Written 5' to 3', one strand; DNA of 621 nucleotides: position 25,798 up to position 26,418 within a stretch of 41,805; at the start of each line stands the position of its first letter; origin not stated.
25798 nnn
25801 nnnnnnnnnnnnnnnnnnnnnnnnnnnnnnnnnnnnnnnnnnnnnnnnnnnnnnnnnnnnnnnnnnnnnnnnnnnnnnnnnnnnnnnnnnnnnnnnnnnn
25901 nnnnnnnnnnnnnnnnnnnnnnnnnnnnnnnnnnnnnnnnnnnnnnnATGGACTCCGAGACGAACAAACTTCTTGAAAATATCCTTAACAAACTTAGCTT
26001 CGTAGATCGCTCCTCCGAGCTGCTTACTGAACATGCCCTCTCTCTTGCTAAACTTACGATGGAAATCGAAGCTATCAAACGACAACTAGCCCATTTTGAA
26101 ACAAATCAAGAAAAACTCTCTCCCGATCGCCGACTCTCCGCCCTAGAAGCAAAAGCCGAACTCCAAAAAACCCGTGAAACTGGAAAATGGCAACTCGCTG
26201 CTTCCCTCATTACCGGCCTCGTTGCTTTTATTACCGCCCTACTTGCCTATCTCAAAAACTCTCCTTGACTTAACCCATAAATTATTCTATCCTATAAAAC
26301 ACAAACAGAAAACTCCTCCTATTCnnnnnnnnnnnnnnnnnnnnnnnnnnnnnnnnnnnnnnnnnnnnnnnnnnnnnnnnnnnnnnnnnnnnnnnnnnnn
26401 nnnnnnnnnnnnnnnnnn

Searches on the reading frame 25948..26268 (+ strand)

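Call 66: search_protein_families(library=pfam, proteins=[window:25948-26268:+], max_evalue=1)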
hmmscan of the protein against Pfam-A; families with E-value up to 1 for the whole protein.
window:25948-26268:+ (106 aa): 5 families
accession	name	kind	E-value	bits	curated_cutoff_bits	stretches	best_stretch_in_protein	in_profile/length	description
PF03096.20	Ndr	-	0.0094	15.1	23.3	1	2-90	141-227/283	Ndr family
PF17675.6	APG6_N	-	0.08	13.8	45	1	10-85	29-105/132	Apg6 coiled-coil region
PF05332.16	Vesi_VP2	-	0.13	12.7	27.7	1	21-56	30-65/113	Vesivirus VP2 protein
PF18453.6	C4bp_oligo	-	0.15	12.8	29.6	1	30-47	28-45/49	Oligomerization domain of C4b-binding protein alpha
PF05600.17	CDK5RAP3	-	0.17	11.2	22.6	1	7-75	417-484/502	CDK5 regulatory subunit-associated protein 3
